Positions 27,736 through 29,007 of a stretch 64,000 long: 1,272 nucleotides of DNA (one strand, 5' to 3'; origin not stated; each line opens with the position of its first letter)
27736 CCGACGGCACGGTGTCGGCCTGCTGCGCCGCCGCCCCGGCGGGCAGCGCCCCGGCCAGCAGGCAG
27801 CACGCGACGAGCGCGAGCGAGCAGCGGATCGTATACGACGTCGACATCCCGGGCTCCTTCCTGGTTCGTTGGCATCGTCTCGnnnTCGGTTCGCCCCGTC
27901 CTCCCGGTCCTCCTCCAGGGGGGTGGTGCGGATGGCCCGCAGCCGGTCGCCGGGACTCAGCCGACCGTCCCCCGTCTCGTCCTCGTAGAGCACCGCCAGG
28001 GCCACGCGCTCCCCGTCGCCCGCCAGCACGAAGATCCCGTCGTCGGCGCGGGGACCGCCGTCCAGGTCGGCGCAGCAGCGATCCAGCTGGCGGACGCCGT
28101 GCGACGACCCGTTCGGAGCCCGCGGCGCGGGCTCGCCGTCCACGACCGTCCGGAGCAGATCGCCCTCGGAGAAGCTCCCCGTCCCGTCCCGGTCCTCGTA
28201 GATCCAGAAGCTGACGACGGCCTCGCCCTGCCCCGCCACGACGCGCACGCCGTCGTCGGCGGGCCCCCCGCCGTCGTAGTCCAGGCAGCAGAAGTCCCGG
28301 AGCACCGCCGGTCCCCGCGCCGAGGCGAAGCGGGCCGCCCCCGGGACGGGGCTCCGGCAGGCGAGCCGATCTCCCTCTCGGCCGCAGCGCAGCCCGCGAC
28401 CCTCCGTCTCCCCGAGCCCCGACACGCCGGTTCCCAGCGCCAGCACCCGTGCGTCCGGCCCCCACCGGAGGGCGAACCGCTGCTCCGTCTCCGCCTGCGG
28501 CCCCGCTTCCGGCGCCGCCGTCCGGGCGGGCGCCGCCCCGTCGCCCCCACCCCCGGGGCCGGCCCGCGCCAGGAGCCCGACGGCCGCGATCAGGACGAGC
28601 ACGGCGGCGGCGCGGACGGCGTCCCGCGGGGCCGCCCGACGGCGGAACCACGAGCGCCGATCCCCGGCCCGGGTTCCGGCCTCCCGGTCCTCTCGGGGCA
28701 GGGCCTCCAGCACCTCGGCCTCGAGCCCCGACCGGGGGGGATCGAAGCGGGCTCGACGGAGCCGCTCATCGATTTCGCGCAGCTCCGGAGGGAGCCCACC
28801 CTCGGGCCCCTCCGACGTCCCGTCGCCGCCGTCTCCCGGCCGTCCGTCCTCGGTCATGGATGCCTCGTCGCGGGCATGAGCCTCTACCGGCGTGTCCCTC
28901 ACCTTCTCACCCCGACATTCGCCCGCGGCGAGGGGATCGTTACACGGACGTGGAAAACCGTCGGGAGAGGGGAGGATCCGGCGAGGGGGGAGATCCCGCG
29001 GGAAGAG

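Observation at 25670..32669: ECF sigma / anti-sigma module flanked by two TonB-dependent receptors next to xoxF: candidate metal (lanthanide?) sensing-uptake locus of a non-FecIR type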

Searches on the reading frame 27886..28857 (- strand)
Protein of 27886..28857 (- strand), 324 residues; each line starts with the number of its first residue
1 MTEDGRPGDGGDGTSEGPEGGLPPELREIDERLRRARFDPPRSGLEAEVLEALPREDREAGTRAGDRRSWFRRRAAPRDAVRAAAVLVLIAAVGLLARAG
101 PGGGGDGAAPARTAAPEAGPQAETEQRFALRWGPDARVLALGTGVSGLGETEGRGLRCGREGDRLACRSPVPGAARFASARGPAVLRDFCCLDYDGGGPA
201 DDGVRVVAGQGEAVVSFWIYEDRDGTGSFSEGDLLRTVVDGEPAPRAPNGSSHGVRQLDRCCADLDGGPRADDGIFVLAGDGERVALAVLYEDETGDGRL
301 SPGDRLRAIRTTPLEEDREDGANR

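Call 5: search_protein_families(library=pfam, max_evalue=0.01, proteins=[window:27886-28857:-])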
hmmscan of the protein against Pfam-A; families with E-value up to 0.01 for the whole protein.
seq(324 aa): 0 families

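Call 6: search_protein_families(library=ncbifam, max_evalue=0.001, proteins=[window:27886-28857:-])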
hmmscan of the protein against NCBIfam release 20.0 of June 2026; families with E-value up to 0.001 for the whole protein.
seq(324 aa): 0 families

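Call 11: find_homologous_proteins(query=window:27886-28857:-, max_evalue=0.01)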
Query seq(324 aa) (324 aa): 17 proteins with E <= 0.01 among 8000 candidates.
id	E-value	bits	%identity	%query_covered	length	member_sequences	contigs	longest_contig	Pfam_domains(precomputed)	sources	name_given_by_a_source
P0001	7.7e-178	609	90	100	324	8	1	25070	-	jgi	jgi:hypothetical protein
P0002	6.9e-115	402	67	94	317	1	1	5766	-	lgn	-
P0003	4.0e-107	377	64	98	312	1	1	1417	-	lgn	-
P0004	2.5e-86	308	56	96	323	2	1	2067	-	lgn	-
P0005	1.2e-80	290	70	57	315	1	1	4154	-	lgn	-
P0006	1.8e-80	289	55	96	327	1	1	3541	-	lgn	-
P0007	1.2e-79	286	54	91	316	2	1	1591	-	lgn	-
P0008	1.0e-77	280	55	100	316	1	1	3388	-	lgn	-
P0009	1.6e-74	269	53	88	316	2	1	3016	-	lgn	-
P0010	6.1e-69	251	63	66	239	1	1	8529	-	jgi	jgi:hypothetical protein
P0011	3.1e-68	249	51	92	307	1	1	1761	-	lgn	-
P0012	3.1e-26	111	49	40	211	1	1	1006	-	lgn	-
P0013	1.0e-19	89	42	34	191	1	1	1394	-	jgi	jgi:hypothetical protein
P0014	3.0e-17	81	47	32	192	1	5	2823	-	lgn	-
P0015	6.5e-17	80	40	35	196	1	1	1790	-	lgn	-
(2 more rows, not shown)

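Call 13: find_encoding_contigs(protein=P0001, flank=10000, max_places=4)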
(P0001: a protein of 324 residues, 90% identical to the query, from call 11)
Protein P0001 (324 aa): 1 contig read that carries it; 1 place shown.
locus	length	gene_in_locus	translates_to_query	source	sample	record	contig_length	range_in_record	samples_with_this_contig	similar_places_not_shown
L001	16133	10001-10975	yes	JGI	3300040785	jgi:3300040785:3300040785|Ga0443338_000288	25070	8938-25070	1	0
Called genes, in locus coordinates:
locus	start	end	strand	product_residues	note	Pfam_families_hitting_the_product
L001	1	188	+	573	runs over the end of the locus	PF01011:PQQ, PF13360:PQQ_2, PF13570:Beta-prop_ACSF4 (faint), PF13360:PQQ_2, PF01011:PQQ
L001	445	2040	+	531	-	PF13442:Cytochrome_CBB3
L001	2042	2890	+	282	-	-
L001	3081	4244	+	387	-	PF13458:Peripla_BP_6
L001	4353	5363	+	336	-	-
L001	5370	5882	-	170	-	-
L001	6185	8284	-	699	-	PF07715:Plug, PF00593:TonB_dep_Rec_b-barrel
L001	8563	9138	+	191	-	PF11684:DUF3280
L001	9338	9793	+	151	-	PF04542:Sigma70_r2, PF08281:Sigma70_r4_2, PF04545:Sigma70_r4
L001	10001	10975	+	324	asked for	-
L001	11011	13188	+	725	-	PF07715:Plug, PF00593:TonB_dep_Rec_b-barrel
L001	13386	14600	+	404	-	-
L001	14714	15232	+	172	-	-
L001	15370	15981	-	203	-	-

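Call 14: find_encoding_contigs(protein=P0010, flank=10000, max_places=3)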
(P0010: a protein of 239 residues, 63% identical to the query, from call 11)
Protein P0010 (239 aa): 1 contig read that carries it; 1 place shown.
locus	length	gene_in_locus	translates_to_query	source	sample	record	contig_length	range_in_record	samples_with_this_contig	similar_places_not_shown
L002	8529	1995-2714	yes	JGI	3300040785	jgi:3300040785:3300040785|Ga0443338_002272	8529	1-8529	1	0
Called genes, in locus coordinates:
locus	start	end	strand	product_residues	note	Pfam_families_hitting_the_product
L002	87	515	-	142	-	PF10604:Polyketide_cyc2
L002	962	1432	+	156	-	PF04542:Sigma70_r2, PF08281:Sigma70_r4_2, PF04545:Sigma70_r4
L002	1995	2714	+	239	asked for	-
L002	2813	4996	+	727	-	PF07715:Plug, PF00593:TonB_dep_Rec_b-barrel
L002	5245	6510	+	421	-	-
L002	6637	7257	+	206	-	-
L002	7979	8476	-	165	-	PF01844:HNH (weak)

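Call 15: find_encoding_contigs(protein=P0002, flank=10000, max_places=3)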
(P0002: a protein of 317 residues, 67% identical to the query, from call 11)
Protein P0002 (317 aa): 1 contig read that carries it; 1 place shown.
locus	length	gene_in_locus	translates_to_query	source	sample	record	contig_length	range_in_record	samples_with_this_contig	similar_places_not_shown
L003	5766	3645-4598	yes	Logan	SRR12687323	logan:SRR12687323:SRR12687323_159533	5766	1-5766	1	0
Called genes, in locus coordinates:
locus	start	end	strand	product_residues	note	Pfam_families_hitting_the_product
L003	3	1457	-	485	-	?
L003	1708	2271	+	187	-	PF11684:DUF3280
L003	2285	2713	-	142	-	PF10604:Polyketide_cyc2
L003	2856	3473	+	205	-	PF04542:Sigma70_r2, PF08281:Sigma70_r4_2, PF04545:Sigma70_r4 (weak)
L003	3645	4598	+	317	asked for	-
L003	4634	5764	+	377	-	?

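Call 16: find_encoding_contigs(protein=P0014, flank=10000, max_places=5)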
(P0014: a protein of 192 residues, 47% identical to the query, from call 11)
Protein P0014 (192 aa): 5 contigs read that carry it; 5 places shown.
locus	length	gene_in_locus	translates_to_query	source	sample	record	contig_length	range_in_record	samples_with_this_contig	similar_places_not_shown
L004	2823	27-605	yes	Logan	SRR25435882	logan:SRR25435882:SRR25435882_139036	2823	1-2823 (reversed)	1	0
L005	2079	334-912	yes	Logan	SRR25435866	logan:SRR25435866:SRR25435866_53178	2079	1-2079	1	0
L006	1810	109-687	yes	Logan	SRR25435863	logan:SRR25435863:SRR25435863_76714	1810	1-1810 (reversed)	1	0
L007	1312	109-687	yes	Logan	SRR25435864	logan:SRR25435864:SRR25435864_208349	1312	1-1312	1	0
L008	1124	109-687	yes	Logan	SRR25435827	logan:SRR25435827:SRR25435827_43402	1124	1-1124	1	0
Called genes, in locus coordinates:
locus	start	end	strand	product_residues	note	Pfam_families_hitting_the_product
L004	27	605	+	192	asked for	-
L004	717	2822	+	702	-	?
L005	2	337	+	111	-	?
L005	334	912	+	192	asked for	-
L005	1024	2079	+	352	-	?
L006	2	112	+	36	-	?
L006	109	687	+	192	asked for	-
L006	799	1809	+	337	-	?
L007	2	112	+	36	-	?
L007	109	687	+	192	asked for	-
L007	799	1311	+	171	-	?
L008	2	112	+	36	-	?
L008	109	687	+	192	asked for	-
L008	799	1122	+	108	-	?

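Call 26: find_related_loci(query=A1, collection=genome_contigs, flank=10000)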
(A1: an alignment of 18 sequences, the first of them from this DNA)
Query A1 (324 aa) in genome_contigs; peptide patterns used: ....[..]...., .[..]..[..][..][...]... (x = any residue, [..] = any of these).
480 stretches matched a pattern; 125 encode a relative of the query (tblastn E <= 1e-3); the best 80 are kept; 80 distinct loci.
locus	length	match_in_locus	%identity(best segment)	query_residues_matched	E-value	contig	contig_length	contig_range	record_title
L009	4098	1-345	77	155-311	2e-44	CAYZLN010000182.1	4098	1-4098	MAG TPA_asm: uncultured Gemmatimonadota bacterium isolate binchicken_co207_240 genome assembly, contig: NODE_35840_lengt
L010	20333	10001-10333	47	181-313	7e-23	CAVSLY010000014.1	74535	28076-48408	MAG: uncultured Gemmatimonadales bacterium isolate MFD09206.bin.3.364 genome assembly, contig: contig_35949, whole genom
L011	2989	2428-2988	49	16-214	6e-23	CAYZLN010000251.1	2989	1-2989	MAG TPA_asm: uncultured Gemmatimonadota bacterium isolate binchicken_co207_240 genome assembly, contig: NODE_62241_lengt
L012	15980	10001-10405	45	171-310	1e-22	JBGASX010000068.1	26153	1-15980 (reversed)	MAG: Gemmatimonadales bacterium isolate MAG_AAO_H125.10 AAOH125-10_opera_contig_3754, whole genome shotgun sequence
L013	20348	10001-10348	47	185-310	3e-23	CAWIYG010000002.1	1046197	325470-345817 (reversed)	MAG: uncultured Gemmatimonadales bacterium isolate MFD04935.bin.2.79 genome assembly, contig: contig_29929, whole genome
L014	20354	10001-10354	44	177-314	3e-22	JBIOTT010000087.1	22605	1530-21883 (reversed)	MAG: Gemmatimonadales bacterium isolate MAG153 k127_1837960, whole genome shotgun sequence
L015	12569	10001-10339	43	185-310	4e-22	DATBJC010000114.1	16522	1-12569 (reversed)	MAG TPA_asm: Gemmatimonadales bacterium isolate SMAG_U3910 k141_804103, whole genome shotgun sequence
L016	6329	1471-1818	44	185-313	1e-21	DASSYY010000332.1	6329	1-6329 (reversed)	MAG TPA_asm: Gemmatimonadales bacterium isolate SMAG_U693 k141_1137676, whole genome shotgun sequence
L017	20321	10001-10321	45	188-311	2e-21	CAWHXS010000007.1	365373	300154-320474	MAG: uncultured Gemmatimonadales bacterium isolate MFD02242.bin.2.15 genome assembly, contig: contig_40759, whole genome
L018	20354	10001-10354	44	173-307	6e-21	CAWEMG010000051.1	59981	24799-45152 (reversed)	MAG: uncultured Gemmatimonadales bacterium isolate MFD02840.bin.2.212 genome assembly, contig: contig_69878, whole genom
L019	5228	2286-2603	44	185-292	4e-21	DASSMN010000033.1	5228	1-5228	MAG TPA_asm: Gemmatimonadales bacterium isolate SMAG_U1199 k141_1085844, whole genome shotgun sequence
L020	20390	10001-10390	42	184-313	8e-21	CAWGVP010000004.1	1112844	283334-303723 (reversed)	MAG: uncultured Gemmatimonadales bacterium isolate MFD09206.bin.1.208 genome assembly, contig: contig_3037, whole genome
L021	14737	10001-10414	40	175-310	1e-20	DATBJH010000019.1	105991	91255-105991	MAG TPA_asm: Gemmatimonadales bacterium isolate SMAG_U3915 k141_2705628, whole genome shotgun sequence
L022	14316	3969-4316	44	183-310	1e-20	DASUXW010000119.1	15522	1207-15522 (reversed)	MAG TPA_asm: Gemmatimonadales bacterium isolate SMAG_U1879 k141_75709, whole genome shotgun sequence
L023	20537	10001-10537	45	26-292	1e-20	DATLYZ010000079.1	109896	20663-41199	MAG TPA_asm: Gemmatimonadales bacterium isolate SMAG_U13285 k141_15462, whole genome shotgun sequence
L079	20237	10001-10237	57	185-313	3e-13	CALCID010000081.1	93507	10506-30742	MAG TPA_asm: uncultured bacterium isolate SRR5251193_bin.0_CONCOCT_v1.1_MAG genome assembly, contig: ERZ795068.390, whol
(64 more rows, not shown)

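Call 59: search_protein_families(library=pfam, max_evalue=0.00001, proteins=[L079:1421-2635:+, L079:3050-4501:+, L079:4341-5969:+, L079:6566-7435:-, L079:7454-8392:-, L079:9608-10186:+, L079:14886-15527:+, L079:15541-17004:-, L079:17597-18565:+, L079:18942-20225:-])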
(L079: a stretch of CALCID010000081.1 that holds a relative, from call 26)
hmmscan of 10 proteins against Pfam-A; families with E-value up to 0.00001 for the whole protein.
L079:1421-2635:+ (404 aa): 3 families
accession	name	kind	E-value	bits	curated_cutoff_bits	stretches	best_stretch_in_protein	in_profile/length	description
PF13561.12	adh_short_C2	-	1.2e-49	169.5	27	1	169-402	6-235/236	Enoyl-(Acyl carrier protein) reductase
PF00106.31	adh_short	-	1.2e-40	139.5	26.6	1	161-356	2-193/195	short chain dehydrogenase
PF08659.16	KR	-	9.7e-07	29.3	22.6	1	163-236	4-80/180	KR domain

L079:3050-4501:+ (483 aa): 3 families
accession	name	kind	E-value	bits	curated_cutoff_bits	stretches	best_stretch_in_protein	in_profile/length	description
PF20123.4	DUF6513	-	2.2e-20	73.2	23.9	1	4-87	2-86/86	Family of unknown function (DUF6513)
PF00809.28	Pterin_bind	-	5.1e-08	33.3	25.5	1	122-211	18-123/244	Pterin binding enzyme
PF14251.12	PterinBD-DUF4346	-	1.3e-07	32.7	29.6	1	393-430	49-86/86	PterinBD-DUF4346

L079:4341-5969:+ (542 aa): 2 families
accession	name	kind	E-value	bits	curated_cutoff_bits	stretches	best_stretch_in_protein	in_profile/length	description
PF00425.24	Chorismate_bind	-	1.8e-95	319.8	27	1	272-525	2-257/257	chorismate binding enzyme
PF04715.19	Anth_synt_I_N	-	9.3e-33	113.9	23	1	69-203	4-138/140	Anthranilate synthase component I, N terminal region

L079:6566-7435:- (289 aa): 0 families

L079:7454-8392:- (312 aa): 0 families

L079:9608-10186:+ (192 aa): 0 families

L079:14886-15527:+ (213 aa): 1 family
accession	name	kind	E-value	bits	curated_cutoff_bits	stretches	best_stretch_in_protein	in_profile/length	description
PF06983.19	3-dmu-9_3-mt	-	1.4e-40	138.9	24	1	58-173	2-116/116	3-demethylubiquinone-9 3-methyltransferase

L079:15541-17004:- (487 aa): 3 families
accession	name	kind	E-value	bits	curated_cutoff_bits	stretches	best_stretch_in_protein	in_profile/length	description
PF01637.24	ATPase_2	-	2.3e-14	54.2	33.2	1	10-211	2-223/225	ATPase domain predominantly from Archaea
PF03008.20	DUF234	-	1.6e-06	28.8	22.5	1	322-416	1-91/100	Archaea bacterial proteins of unknown function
PF13191.12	AAA_16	-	2.6e-06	28.4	32.6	0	9-126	2-153/167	AAA ATPase domain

L079:17597-18565:+ (322 aa): 10 families
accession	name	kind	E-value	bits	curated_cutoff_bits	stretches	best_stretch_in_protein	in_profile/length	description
PF13847.12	Methyltransf_31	-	4.8e-38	130.5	27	1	107-249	2-141/145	Methyltransferase domain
PF13649.12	Methyltransf_25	-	1.7e-24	86.7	27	1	112-208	1-97/97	Methyltransferase domain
PF08241.18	Methyltransf_11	-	4.6e-24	85.3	21.2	1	113-211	1-94/95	Methyltransferase domain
PF01209.24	Ubie_methyltran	-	1.7e-20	73.9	20.1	1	106-214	45-153/233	ubiE/COQ5 methyltransferase family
PF08242.18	Methyltransf_12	-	5.9e-15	56.2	30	1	113-210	1-98/98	Methyltransferase domain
PF13489.12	Methyltransf_23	-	1.5e-11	44.7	27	1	102-256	16-161/164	Methyltransferase domain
PF06325.19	PrmA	-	6.2e-08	32.9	22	1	106-216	159-262/296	Ribosomal protein L11 methyltransferase (PrmA)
PF01135.25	PCMT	-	5e-07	30.1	20.3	1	101-166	66-131/210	Protein-L-isoaspartate(D-aspartate) O-methyltransferase (PCMT)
PF05175.20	MTS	-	6.4e-07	29.6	23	1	108-212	31-138/170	Methyltransferase small domain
PF05148.21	Methyltransf_8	-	2.5e-06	27.9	27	1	166-218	111-162/219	Hypothetical methyltransferase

L079:18942-20225:- (427 aa): 1 family
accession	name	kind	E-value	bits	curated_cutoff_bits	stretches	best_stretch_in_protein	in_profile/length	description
PF00271.37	Helicase_C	-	3e-15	56.9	23.5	1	7-54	63-110/110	Helicase conserved C-terminal domain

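Call 62: find_homologous_proteins(query=A1, max_evalue=0.001)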
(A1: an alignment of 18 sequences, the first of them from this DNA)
Query A1 (18 sequences) (324 aa, profile of the alignment): 589 proteins with E <= 0.001 among 8000 candidates; the best 120 are listed.
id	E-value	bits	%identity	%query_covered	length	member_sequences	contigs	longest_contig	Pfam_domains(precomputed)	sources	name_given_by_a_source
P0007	2.5e-127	442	54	91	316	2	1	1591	-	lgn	-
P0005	9.1e-127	440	70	57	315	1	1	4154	-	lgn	-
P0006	1.3e-124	433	55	96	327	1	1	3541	-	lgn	-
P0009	6.1e-123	428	53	88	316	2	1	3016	-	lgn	-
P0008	1.2e-122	427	55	100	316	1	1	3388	-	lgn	-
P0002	8.3e-122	424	67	94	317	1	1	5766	-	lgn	-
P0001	3.6e-120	419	90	100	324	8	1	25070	-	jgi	jgi:hypothetical protein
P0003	2.3e-118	413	64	98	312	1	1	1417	-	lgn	-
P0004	1.5e-111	390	56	96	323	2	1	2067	-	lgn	-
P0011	9.0e-110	385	51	92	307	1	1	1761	-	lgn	-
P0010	6.6e-101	355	63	66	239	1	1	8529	-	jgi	jgi:hypothetical protein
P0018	5.0e-74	267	70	48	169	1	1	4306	-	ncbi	ncbi:MAG: hypothetical protein ACOC83_06070, partial [Gemmatimonadota bacterium]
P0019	2.3e-59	219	49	40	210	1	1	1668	-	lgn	-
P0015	5.5e-59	218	40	35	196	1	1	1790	-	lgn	-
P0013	5.2e-58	215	42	34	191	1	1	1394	-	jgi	jgi:hypothetical protein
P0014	5.4e-58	215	47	32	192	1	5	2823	-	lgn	-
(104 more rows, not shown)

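Call 67: search_protein_representatives(alignment_id=A1)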
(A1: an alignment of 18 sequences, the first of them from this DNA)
Query: 18 sequences, 300 profile positions. Proteins with E-value up to 0.001 (for the whole library): 161; up to 1e-10: 103; up to 1e-30: 47. The best 150 are listed.
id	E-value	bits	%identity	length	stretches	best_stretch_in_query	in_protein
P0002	2.7e-122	424.0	-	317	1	1-299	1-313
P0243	7.0e-56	205.9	-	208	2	153-287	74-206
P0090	1.5e-53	198.2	-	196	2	163-280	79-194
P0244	4.6e-52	193.4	-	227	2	157-287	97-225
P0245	3.4e-51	190.6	-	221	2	158-279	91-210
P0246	3.0e-50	187.5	-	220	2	156-277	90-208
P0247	3.3e-50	187.3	-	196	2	159-276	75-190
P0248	1.3e-49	185.3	-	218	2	157-276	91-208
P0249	2.9e-49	184.2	-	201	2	161-272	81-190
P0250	3.3e-48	180.7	-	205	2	155-276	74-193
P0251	8.0e-48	179.5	-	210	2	164-281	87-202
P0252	1.5e-47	178.6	-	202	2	159-282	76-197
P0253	1.2e-45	172.3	-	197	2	158-276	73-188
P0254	4.3e-45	170.5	-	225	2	162-272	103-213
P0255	8.5e-45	169.5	-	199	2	164-276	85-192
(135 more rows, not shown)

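Call 106: find_encoding_contigs(protein=P0005, flank=10000, max_places=2)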
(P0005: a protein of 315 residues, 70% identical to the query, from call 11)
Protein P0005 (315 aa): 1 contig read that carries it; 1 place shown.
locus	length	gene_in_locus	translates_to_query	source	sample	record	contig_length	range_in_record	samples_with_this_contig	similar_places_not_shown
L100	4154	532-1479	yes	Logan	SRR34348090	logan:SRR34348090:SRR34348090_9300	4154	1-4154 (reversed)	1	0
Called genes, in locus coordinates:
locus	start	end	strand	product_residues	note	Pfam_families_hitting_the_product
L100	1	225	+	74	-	?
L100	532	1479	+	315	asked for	-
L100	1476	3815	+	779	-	PF07715:Plug, PF00593:TonB_dep_Rec_b-barrel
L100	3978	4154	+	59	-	?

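Call 107: find_encoding_contigs(protein=P0006, flank=10000, max_places=2)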
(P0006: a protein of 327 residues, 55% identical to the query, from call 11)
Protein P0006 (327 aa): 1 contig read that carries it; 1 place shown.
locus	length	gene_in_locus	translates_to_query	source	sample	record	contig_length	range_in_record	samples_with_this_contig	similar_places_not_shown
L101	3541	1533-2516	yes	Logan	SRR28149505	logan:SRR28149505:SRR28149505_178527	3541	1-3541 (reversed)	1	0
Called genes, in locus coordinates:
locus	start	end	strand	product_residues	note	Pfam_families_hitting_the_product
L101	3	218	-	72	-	?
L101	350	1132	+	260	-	PF04542:Sigma70_r2, PF04545:Sigma70_r4, PF08281:Sigma70_r4_2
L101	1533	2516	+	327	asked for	-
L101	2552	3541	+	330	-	?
